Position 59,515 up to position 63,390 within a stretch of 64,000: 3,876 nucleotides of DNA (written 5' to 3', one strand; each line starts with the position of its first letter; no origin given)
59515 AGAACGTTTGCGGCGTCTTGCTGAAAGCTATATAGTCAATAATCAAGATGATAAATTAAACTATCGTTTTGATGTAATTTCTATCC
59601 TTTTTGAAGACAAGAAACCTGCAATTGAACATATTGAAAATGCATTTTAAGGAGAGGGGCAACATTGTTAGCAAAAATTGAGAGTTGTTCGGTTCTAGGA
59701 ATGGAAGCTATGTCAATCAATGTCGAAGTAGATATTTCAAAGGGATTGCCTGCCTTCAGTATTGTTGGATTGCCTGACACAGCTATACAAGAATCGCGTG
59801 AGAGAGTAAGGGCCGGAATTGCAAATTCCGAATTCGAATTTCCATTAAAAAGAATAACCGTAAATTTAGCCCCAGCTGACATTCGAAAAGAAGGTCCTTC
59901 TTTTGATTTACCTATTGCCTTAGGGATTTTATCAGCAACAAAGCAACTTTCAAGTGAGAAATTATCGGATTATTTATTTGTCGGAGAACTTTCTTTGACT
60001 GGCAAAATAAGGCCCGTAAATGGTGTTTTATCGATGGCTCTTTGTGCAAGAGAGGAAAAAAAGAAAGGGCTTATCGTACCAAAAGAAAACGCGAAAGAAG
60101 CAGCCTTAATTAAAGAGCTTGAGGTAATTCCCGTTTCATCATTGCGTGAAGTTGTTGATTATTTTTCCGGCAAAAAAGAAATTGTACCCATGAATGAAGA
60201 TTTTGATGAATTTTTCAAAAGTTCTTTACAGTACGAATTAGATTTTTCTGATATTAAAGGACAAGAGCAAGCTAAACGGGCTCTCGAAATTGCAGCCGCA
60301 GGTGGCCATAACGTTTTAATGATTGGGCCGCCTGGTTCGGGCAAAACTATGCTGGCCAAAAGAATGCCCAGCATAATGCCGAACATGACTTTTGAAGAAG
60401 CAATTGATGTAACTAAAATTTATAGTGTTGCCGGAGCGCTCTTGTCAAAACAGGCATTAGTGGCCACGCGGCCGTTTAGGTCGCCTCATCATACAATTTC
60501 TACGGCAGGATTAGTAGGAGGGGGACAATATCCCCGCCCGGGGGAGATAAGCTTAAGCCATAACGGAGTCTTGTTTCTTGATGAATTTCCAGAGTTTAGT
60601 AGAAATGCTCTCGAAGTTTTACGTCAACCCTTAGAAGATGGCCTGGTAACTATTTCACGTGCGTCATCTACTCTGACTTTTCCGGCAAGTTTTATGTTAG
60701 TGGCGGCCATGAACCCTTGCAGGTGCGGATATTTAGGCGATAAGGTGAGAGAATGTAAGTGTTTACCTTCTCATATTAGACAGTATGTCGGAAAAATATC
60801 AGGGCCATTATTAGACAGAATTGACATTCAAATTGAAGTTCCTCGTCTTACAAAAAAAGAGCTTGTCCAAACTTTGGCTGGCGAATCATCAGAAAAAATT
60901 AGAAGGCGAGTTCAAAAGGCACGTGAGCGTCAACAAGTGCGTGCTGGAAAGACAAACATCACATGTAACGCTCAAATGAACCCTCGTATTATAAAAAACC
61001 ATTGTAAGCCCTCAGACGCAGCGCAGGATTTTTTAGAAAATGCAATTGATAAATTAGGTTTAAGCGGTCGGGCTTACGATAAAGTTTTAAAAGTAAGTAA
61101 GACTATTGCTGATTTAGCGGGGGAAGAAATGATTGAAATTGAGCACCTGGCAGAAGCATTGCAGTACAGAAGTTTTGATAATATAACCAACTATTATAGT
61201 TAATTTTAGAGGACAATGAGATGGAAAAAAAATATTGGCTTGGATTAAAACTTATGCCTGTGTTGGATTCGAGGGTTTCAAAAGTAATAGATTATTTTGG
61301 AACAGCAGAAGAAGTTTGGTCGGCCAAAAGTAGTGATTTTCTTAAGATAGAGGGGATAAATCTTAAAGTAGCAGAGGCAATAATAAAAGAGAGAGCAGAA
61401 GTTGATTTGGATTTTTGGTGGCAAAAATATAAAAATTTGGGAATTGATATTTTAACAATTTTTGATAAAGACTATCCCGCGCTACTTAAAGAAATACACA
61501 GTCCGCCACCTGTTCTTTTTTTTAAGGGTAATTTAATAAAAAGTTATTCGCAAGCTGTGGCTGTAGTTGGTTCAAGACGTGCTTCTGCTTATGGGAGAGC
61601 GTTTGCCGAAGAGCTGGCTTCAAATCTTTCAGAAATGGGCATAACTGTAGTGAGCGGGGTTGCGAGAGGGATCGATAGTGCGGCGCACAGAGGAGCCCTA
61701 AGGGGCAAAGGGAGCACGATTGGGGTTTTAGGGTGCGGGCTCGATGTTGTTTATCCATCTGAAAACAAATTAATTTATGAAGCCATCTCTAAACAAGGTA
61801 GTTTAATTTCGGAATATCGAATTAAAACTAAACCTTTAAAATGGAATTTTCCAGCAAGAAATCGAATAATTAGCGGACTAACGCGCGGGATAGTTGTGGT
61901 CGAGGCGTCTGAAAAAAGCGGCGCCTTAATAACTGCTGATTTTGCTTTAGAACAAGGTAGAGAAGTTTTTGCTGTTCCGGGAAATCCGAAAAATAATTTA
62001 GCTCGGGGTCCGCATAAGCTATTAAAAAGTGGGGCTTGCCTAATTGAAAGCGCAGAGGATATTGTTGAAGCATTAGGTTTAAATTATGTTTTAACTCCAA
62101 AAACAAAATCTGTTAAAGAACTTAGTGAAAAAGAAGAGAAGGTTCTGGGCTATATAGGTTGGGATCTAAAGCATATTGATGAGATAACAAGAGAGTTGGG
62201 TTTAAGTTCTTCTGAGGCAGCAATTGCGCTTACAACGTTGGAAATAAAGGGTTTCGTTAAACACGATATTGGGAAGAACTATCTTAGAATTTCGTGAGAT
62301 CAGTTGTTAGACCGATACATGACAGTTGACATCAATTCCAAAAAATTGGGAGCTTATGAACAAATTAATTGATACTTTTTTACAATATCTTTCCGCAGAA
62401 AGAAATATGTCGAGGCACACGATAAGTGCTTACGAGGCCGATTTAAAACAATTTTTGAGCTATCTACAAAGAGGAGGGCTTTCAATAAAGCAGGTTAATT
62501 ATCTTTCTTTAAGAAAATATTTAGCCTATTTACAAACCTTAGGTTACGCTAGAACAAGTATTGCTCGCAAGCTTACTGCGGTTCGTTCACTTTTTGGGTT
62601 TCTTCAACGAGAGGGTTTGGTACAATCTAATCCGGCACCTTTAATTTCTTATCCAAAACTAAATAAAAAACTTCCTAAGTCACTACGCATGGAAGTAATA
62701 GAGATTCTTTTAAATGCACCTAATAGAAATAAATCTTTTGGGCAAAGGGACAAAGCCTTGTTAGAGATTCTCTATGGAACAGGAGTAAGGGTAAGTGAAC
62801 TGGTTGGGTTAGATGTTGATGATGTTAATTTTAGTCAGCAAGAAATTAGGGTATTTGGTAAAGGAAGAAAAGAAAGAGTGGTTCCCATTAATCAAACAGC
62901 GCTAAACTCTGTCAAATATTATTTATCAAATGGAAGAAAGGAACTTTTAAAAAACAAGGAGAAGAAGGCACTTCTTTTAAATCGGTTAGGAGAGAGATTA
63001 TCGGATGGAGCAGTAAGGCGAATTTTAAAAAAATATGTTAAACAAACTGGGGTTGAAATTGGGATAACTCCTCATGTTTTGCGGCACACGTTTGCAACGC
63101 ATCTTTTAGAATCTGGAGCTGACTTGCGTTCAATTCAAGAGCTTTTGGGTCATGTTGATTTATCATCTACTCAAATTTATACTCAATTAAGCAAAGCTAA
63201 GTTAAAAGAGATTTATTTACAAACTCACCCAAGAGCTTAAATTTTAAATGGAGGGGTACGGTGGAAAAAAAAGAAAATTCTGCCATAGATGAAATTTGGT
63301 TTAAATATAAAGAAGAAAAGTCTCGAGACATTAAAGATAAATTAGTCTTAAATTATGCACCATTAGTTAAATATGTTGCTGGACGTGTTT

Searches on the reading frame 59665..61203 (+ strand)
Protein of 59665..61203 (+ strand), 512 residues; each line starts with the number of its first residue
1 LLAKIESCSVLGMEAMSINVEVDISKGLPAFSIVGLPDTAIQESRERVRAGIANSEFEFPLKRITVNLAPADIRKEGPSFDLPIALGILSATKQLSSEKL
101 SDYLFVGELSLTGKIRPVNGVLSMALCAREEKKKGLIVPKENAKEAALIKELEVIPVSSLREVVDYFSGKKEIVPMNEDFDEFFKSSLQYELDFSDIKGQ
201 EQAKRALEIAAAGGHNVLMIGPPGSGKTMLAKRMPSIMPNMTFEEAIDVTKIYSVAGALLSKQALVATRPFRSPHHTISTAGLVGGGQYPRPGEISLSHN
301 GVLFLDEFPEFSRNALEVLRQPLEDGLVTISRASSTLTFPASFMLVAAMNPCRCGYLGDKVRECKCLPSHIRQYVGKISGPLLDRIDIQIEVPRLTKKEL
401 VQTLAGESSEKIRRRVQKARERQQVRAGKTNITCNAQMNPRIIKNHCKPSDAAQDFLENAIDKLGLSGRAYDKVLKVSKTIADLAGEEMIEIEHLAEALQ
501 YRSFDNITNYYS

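Call 72: search_protein_families(library=pfam, proteins=[window:59665-61203:+], max_evalue=0.00001)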
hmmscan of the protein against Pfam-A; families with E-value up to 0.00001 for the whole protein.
window:59665-61203:+ (512 aa): 6 families
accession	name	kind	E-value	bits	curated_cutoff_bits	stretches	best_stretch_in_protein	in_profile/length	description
PF01078.27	Mg_chelatase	-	1.3e-98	328.9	20.3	1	193-399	1-206/207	Magnesium chelatase, subunit ChlI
PF13541.12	ChlI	-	1.1e-51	174.2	27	1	20-142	1-121/121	Subunit ChlI of Mg-chelatase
PF13335.12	Mg_chelatase_C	-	1.6e-33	115.6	26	1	406-502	1-94/94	Magnesium chelatase, subunit ChlI C-terminal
PF00493.29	MCM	-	1.2e-09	38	23.3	0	292-357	114-179/224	MCM P-loop domain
PF05362.19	Lon_C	-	1.5e-09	38.2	21.1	1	59-165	91-200/205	Lon protease (S16) C-terminal proteolytic domain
PF07728.20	AAA_5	-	1.7e-09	38.3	22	1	216-353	1-125/139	AAA domain (dynein-related subfamily)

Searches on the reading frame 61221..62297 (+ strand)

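Call 72: search_protein_families(library=pfam, proteins=[window:61221-62297:+], max_evalue=0.00001)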
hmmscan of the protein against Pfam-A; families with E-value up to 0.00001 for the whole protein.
window:61221-62297:+ (358 aa): 3 families
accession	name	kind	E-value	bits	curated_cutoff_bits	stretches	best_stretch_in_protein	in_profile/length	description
PF02481.21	DNA_processg_A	-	1.1e-80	270.3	29.6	1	70-275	2-210/212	DNA recombination-mediator protein A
PF17782.7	DprA_WH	-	1e-10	41.9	22.9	1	293-347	2-56/61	DprA winged helix domain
PF18306.6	LDcluster4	-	3.4e-06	27.2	26.3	0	112-253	3-124/151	SLOG cluster4 family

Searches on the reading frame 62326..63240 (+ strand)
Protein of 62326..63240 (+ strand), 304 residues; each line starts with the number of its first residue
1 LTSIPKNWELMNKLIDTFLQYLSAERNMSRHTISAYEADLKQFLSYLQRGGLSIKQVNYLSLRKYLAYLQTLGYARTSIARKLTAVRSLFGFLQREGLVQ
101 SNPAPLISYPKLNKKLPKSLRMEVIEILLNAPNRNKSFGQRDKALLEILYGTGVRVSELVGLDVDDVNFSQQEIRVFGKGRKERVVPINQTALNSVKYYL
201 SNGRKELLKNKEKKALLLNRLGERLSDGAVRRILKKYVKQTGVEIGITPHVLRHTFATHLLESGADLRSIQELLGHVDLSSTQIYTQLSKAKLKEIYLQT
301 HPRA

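Call 72: search_protein_families(library=pfam, proteins=[window:62326-63240:+], max_evalue=0.00001)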
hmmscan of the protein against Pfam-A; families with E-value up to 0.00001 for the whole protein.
window:62326-63240:+ (304 aa): 3 families
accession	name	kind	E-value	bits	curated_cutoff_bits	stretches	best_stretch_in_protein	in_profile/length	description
PF00589.27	Phage_integrase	-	8.5e-51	172.6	27.1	1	119-290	2-170/172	Phage integrase family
PF02899.23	Phage_int_SAM_1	-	1.7e-22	79.9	22.3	1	15-97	1-83/83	Phage integrase, N-terminal SAM-like domain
PF13102.12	Phage_int_SAM_5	-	2.8e-07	31.3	22.3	1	14-105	2-94/98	Phage integrase SAM-like domain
